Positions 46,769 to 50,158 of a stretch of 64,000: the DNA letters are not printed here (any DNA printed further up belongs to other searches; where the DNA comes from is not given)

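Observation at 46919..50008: SIR2 - NB-ARC - TPR STAND protein in a low-GC island (antiphage-like, NAD-depletion-type architecture)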

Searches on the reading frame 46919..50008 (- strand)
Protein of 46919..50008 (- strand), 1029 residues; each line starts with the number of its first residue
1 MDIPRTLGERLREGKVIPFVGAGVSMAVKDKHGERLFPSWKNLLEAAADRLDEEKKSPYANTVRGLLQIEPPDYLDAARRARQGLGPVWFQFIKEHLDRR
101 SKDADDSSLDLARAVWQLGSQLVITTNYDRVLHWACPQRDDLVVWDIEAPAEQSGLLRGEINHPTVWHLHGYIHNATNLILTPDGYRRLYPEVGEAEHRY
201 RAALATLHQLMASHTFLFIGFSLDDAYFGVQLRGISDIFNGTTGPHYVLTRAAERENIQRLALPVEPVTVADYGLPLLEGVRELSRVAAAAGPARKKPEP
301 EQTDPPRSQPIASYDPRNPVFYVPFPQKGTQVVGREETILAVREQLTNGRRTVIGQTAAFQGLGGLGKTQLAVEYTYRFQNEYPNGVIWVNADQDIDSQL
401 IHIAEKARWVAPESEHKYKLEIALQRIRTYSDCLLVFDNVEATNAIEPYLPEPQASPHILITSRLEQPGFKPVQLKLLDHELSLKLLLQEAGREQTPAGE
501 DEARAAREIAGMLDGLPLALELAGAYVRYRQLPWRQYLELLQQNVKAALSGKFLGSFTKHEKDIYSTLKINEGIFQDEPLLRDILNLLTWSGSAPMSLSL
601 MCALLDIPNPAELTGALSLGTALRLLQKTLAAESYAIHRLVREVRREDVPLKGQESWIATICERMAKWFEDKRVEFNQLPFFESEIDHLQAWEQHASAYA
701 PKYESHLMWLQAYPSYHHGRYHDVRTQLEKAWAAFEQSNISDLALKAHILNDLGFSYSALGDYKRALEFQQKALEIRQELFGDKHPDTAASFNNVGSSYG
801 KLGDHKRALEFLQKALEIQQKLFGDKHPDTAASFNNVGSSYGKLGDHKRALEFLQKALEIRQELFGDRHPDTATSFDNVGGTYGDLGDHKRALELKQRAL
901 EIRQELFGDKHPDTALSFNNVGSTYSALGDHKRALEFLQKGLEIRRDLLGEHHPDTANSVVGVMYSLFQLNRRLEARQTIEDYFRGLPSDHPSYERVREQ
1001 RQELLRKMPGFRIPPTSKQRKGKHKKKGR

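Call 4: search_protein_families(library=pfam, proteins=[window:46919-50008:-], max_evalue=0.01)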
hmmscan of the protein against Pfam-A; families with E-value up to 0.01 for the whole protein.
window:46919-50008:- (1029 aa): 20 families
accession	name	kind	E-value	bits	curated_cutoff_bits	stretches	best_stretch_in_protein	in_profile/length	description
PF13424.12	TPR_12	-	1.6e-79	262.5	30.1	4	747-821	3-77/77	Tetratricopeptide repeat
PF13374.12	TPR_10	-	1.4e-64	212.8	27.5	5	747-787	2-42/42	Tetratricopeptide repeat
PF00515.34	TPR_1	-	2.7e-28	97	27.8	4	789-820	1-32/34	Tetratricopeptide repeat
PF13181.12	TPR_8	-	7e-28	94.8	25.7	4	790-821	2-33/34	Tetratricopeptide repeat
PF24885.1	TPR_NPHP3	-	1.4e-23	83.9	100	2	740-863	92-215/239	Nephrocystin-3 TPR domain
PF13289.12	SIR2_2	-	2.6e-22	79.9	24.5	1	122-259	2-130/141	SIR2-like domain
PF07719.23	TPR_2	-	1.6e-20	71.9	27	3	748-777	2-31/34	Tetratricopeptide repeat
PF13176.12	TPR_7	-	1.6e-13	50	27.9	0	919-949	3-33/36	Tetratricopeptide repeat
PF00931.28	NB-ARC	-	5.7e-12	45.9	23.5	1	337-544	3-224/248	NB-ARC domain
PF13174.12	TPR_6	-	6.3e-07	30.1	26.3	0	796-817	7-28/33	Tetratricopeptide repeat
PF01535.26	PPR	-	3.2e-06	27.5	25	0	833-856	2-25/31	PPR repeat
PF13414.12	TPR_11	-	2.7e-05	24.2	26.8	0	838-863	1-26/42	TPR repeat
PF09986.15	DUF2225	-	5.9e-05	23.3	21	0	899-987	103-191/214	Uncharacterized protein conserved in bacteria (DUF2225)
PF13431.12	TPR_17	-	6.4e-05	23.4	24.4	0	749-768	15-34/34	Tetratricopeptide repeat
PF13432.12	TPR_16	-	0.00012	22.9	32.7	0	796-860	4-60/65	Tetratricopeptide repeat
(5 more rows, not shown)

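Call 5: search_protein_families(library=padloc, proteins=[window:46919-50008:-], max_evalue=0.01)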
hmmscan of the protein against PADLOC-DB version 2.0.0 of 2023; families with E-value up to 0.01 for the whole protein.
window:46919-50008:- (1029 aa): 11 families
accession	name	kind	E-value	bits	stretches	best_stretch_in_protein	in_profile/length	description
PDLC03856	LmuA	-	4.3e-23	80.2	1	7-261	8-240/433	-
PDLC01169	TPR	-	7.7e-15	53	2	745-863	107-220/252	TPR repeats containing protein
PDLC00407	ThsA1|ThsA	-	2.1e-14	51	1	8-258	14-231/478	STALD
PDLC00409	ThsA1|ThsA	-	8e-09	33.2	1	15-252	22-226/242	STALD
PDLC02184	Dsr2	-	1.4e-07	27.9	1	8-228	17-214/1222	-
PDLC04167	Dsr1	-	2.3e-05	20.3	1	2-226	9-215/1248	-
PDLC04968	PDC-S25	-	3.3e-05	21.1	1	123-227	143-233/517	-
PDLC01078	C3a156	-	4.9e-05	21.1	0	795-830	91-125/268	oxidoreductase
PDLC04967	PDC-S25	-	0.00019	18.6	1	120-226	146-242/528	-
PDLC00412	ThsA1|ThsA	-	0.00049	17.3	1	205-258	12-65/314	STALD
PDLC04166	Dsr1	-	0.003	13.3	1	121-224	122-209/1227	-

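Call 6: search_protein_families(library=ncbifam, proteins=[window:46919-50008:-], max_evalue=0.01)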
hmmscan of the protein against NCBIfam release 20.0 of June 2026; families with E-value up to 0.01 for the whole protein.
window:46919-50008:- (1029 aa): 17 families
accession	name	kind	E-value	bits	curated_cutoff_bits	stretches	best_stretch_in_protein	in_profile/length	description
NF040586.1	FxSxx_TPR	equivalog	2.3e-92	310.9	300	3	326-668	2-350/830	FxSxx-COOH system tetratricopeptide repeat protein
NF041717.1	HaaA_phane_TPR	equivalog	1.9e-21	75.9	1125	1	746-948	631-865/882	cyclophane-containing RiPP biosynthesis TPR protein HaaT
NF053520.1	HK_Porph_FimS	equivalog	2.9e-16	58.9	600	2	707-822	86-197/618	sensor histidine kinase FimS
NF047507.1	TPR_BatC_Lepto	exception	3.2e-16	59.5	175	1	694-780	48-129/214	TPR repeat-containing protein BatC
NF047558.1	TPR_END_plus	domain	5e-15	55.2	32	0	836-863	4-31/56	TPR end-of-group domain-containing protein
NF040959.1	MamA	equivalog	2.6e-14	53.2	200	2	747-819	139-203/204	magnetosome protein MamA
NF053617.1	SARPRegAfsRStmc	equivalog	1.7e-12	46.2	1430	2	326-608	292-572/986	SARP-family global regulator AfsR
NF002725.1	PRK02603.1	equivalog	2.1e-12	47.4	143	1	746-821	34-104/173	photosystem I assembly protein Ycf3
TIGR02521.1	type_IV_pilW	equivalog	4.1e-09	36.3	154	1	747-939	31-193/234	type IV pilus biogenesis/stability protein PilW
TIGR02917.1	PEP_TPR_lipo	equivalog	6.8e-09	34.2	312.2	0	825-904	798-868/899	XrtA/PEP-CTERM system TPR-repeat protein PrsT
NF053720.1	NsdA_fam_reg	subfamily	1.1e-07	31.7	75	1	741-863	235-361/432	NsdA family TPR-like regulatory protein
NF041819.1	Dsr2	equivalog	1.4e-06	26.6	1400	1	8-228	12-209/1215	anti-phage defense-associated sirtuin Dsr2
NF053779.1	BT3442_fam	equivalog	0.00015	20.6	940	1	727-862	117-253/563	BT3442 family protein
NF033920.0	C39_PA2778_fam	equivalog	0.00021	20.8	150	0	784-861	185-254/255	PA2778 family cysteine peptidase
NF033758.1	gliding_GltE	equivalog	0.00065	18.8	225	0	773-816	139-181/411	adventurous gliding motility TPR repeat lipoprotein GltE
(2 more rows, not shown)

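Call 9: find_encoding_contigs(protein=window:46919-50008:-, flank=10000, max_places=6)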
Protein window:46919-50008:- (1029 aa): no gene with exactly this product is on record in the collection.

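Call 36: find_related_loci(query=A1, collection=genome_contigs, flank=10000)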
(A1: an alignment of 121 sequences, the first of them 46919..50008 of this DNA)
Query A1 (1029 aa) in genome_contigs; peptide patterns used: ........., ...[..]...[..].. (x = any residue, [..] = any of these).
269 stretches matched a pattern; 221 encode a relative of the query (tblastn E <= 1e-3); the best 80 are kept; 80 distinct loci.
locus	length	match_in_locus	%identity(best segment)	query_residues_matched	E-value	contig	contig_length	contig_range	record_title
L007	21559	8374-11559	57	1-1019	0e+0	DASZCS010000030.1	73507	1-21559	MAG TPA_asm: Pyrinomonadaceae bacterium isolate SMAG_U6448 k141_220225, whole genome shotgun sequence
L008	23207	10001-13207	56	1-1027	0e+0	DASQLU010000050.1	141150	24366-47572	MAG TPA_asm: Pyrinomonadaceae bacterium isolate SMAG_U10730 k141_1119055, whole genome shotgun sequence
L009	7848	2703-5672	57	1-1029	0e+0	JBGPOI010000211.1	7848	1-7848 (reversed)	MAG: Candidatus Binatia bacterium isolate OBJ_0618_7090110_195 k141_9406541_length_7848_cov_32.8342, whole genome shotgu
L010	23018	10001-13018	58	1-1012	0e+0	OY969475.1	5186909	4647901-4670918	MAG: Pyrinomonadaceae bacterium isolate MFD01916.bin.c.1 genome assembly, chromosome: 1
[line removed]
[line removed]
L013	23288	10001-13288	55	1-1019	0e+0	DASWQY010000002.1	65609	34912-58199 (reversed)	MAG TPA_asm: Pyrinomonadaceae bacterium isolate SMAG_U3507 k141_2519763, whole genome shotgun sequence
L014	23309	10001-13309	56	1-1015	0e+0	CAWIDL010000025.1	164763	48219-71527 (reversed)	MAG: uncultured delta proteobacterium isolate MFD01231.bin.1.21 genome assembly, contig: contig_9288, whole genome shotg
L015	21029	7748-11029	51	3-1012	0e+0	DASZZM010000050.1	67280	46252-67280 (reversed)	MAG TPA_asm: Thermoanaerobaculia bacterium isolate SMAG_U6236 k141_182426, whole genome shotgun sequence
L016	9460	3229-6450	48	1-1026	0e+0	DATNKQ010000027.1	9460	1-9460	MAG TPA_asm: Thermoanaerobaculia bacterium isolate SMAG_U11429 k141_431797, whole genome shotgun sequence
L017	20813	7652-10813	54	1-1012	0e+0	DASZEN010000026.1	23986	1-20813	MAG TPA_asm: Pyrinomonadaceae bacterium isolate SMAG_U6495 k141_412160, whole genome shotgun sequence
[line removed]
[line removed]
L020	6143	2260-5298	48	1-1017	0e+0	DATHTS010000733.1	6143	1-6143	MAG TPA_asm: Pyrinomonadaceae bacterium isolate SMAG_U16086 k141_661290, whole genome shotgun sequence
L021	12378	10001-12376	60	1-963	0e+0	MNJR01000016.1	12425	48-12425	MAG: Acidobacteria bacterium 13_1_20CM_3_53_8 13_1_20cm_3_scaffold_3023, whole genome shotgun sequence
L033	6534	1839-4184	59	313-1012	0e+0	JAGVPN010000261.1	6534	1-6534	MAG: Syntrophobacterales bacterium isolate DeMMO3_32 c_000000007660, whole genome shotgun sequence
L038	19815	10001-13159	56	1-997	0e+0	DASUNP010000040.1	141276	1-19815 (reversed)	MAG TPA_asm: Blastocatellia bacterium isolate SMAG_U1603 k141_778821, whole genome shotgun sequence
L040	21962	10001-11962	55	305-963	0e+0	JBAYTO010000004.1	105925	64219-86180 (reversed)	MAG: Desulfurivibrionaceae bacterium isolate SO_2016_LW3_10 scaffold00278_LW162_2016, whole genome shotgun sequence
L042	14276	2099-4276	48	273-997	0e+0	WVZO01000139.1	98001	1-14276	MAG: Candidatus Aminicenantes bacterium isolate CS4-C025 C_merged_R1_(paired)_contig_49267, whole genome shotgun sequenc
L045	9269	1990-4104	48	281-1029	0e+0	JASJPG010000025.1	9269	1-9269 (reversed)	MAG: Hydrogenophilaceae bacterium isolate MAG_145 NODE_3424_length_9269_cov_15.649446, whole genome shotgun sequence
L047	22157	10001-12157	48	297-1012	0e+0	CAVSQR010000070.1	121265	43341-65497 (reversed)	MAG: uncultured delta proteobacterium isolate MFD01299.bin.3.1 genome assembly, contig: contig_59360, whole genome shotg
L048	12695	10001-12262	49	314-1029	0e+0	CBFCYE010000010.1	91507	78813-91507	MAG TPA_asm: uncultured Gammaproteobacteria bacterium isolate SRR26215679_binner12_Refined_162 genome assembly, contig:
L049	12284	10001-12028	52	306-983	0e+0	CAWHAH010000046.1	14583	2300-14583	MAG: uncultured Verrucomicrobiae bacterium isolate MFD01231.bin.2.53 genome assembly, contig: contig_36544, whole genome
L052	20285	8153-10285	48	266-981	0e+0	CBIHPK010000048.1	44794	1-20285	MAG TPA_asm: uncultured Myxococcaceae bacterium isolate SRR18156209_binner13_Refined_17 genome assembly, contig: ERZ2733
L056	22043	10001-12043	47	298-1012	0e+0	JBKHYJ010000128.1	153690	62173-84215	MAG: Blastocatellia bacterium isolate NC_bin.3.orig k127_250090, whole genome shotgun sequence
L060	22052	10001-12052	44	301-1026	0e+0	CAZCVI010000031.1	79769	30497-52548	MAG TPA_asm: uncultured Clostridia bacterium isolate binchicken_co113_160 genome assembly, contig: NODE_339_length_79769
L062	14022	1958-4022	57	306-1029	0e+0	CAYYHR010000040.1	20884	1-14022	MAG TPA_asm: uncultured Chromatiaceae bacterium isolate SRP214966_co3_44 genome assembly, contig: NODE_3363_length_20884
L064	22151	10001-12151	44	313-1023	0e+0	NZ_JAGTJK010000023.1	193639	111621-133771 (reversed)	Polyangium jinanense strain SDU13 Scaffold23, whole genome shotgun sequence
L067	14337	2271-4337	41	293-1014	3e-173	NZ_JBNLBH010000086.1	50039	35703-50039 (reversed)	MAG: Haliangium sp. isolate C2.bin.32.orig k141_2024919, whole genome shotgun sequence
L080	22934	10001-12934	30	7-1029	3e-127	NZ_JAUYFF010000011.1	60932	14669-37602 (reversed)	MAG: Sulfuricurvum sp. isolate C21_maxbin.008 C21_k141_141827, whole genome shotgun sequence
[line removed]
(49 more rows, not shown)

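Call 42: search_protein_families(library=pfam, alignment_id=A2, max_evalue=0.00001)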
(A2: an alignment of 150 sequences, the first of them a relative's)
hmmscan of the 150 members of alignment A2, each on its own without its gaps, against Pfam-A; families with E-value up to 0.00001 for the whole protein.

A. member 1, L007:6577-7356:- (259 aa): 0 families

B. families by the number of members that match (of 150 scanned): 191 families (the first 25 are shown)
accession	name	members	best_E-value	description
PF04255.20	DUF433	4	1.8e-25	Protein of unknown function (DUF433)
PF01966.28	HD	4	7.2e-19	HD domain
PF18480.7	DUF5615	3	4e-35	Domain of unknown function (DUF5615)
PF06736.16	TMEM175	3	7.5e-30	Endosomal/lysosomal potassium channel TMEM175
PF02604.26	PhdYeFM_antitox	3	8.8e-17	Antitoxin Phd_YefM, type II toxin-antitoxin system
PF00563.25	EAL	2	4.3e-68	EAL domain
PF02811.25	PHP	2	3.8e-52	PHP domain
PF16921.10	Tex_YqgF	2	6.3e-50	Tex protein YqgF-like domain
PF00990.26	GGDEF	2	2.1e-45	Diguanylate cyclase, GGDEF domain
PF02737.24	3HCDH_N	2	4.4e-45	3-hydroxyacyl-CoA dehydrogenase, NAD binding domain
PF13426.13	PAS_9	2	4.4e-42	PAS domain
PF13478.12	XdhC_C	2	4.7e-42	XdhC Rossmann domain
PF15902.12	Sortilin-Vps10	2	1.2e-35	Sortilin, neurotensin receptor 3,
PF00989.32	PAS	2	3.5e-35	PAS fold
PF07992.20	Pyr_redox_2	2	2e-29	Pyridine nucleotide-disulphide oxidoreductase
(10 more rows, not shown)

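Call 43: search_protein_families(library=padloc, alignment_id=A2, max_evalue=1e-8)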
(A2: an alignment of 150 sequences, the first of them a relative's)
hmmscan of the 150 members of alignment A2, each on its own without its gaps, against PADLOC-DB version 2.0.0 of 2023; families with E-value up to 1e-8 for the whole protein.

A. member 1, L007:6577-7356:- (259 aa): 0 families

B. families by the number of members that match (of 150 scanned): 86 families (the first 25 are shown)
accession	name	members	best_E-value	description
PDLC04879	PDC-S05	2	8.3e-110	-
PDLC04965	PDC-S23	2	1.4e-58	-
PDLC04872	PDC-S05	2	6.5e-58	-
PDLC04854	PDC-S05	2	1.5e-57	-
PDLC04964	PDC-S23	2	1.5e-56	-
PDLC04869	PDC-S05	2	3.1e-52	-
PDLC04858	PDC-S05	2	5.1e-52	-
PDLC04963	PDC-S23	2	5.5e-52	-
PDLC04876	PDC-S05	2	1.1e-51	-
PDLC04851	PDC-S05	2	1.2e-48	-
PDLC04853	PDC-S05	2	2.1e-48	-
PDLC04852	PDC-S05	2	2.2e-47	-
PDLC04874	PDC-S05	2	5.3e-46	-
PDLC04870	PDC-S05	2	3.7e-45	-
PDLC04868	PDC-S05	2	4.5e-44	-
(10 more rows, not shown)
